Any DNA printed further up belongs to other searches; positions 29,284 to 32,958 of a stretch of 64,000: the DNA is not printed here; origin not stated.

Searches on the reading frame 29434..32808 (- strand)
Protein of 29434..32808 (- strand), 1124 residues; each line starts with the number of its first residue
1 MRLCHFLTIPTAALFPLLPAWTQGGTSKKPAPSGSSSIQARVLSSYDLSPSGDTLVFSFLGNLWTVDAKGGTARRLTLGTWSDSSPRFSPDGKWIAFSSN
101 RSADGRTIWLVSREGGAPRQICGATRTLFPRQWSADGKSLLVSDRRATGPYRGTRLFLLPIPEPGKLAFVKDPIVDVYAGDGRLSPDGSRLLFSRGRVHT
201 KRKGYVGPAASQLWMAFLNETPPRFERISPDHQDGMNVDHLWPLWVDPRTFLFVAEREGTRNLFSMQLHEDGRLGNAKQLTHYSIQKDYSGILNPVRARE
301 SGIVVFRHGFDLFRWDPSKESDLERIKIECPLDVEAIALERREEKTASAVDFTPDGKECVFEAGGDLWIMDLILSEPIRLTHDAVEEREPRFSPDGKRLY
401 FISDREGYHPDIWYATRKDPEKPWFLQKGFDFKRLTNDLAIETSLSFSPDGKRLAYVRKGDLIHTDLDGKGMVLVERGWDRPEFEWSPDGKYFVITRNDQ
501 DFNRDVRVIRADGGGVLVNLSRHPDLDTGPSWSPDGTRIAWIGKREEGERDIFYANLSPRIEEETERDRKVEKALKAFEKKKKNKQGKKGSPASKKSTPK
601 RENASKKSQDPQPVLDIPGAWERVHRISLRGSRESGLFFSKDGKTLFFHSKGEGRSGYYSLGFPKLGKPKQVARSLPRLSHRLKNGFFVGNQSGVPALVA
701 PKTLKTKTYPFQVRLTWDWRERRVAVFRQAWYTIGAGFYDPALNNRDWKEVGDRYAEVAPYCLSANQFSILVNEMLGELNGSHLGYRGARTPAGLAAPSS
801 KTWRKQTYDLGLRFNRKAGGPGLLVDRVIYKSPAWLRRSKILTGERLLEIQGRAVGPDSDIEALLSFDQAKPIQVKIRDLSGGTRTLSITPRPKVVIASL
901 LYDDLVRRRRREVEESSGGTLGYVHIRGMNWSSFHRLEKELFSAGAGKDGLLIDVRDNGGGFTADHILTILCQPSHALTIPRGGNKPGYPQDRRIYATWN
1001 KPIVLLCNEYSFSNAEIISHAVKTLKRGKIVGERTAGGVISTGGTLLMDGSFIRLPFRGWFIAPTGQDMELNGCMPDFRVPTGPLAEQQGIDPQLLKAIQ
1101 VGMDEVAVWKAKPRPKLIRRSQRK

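Call 15: search_protein_families(library=pfam, proteins=[window:29434-32808:-], max_evalue=0.001)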
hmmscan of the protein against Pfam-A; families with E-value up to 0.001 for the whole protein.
window:29434-32808:- (1124 aa): 5 families
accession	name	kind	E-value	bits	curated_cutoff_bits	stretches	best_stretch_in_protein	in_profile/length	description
PF07676.18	PD40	-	1.3e-41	140.1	20.9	4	386-413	10-37/38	WD40-like Beta Propeller Repeat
PF03572.23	Peptidase_S41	-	1.3e-23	83.9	24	1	921-1080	2-165/165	Peptidase family S41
PF00930.27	DPPIV_N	-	4.8e-10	39.1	22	0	342-384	41-82/354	Dipeptidyl peptidase IV (DPP IV) N-terminal region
PF14684.11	Tricorn_C1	-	1.3e-08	35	24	1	726-777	8-59/59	Tricorn protease C1 domain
PF25174.1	Beta-prop_THOC3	-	1.6e-05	24.5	305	0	443-540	92-187/272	THOC3 beta-propeller domain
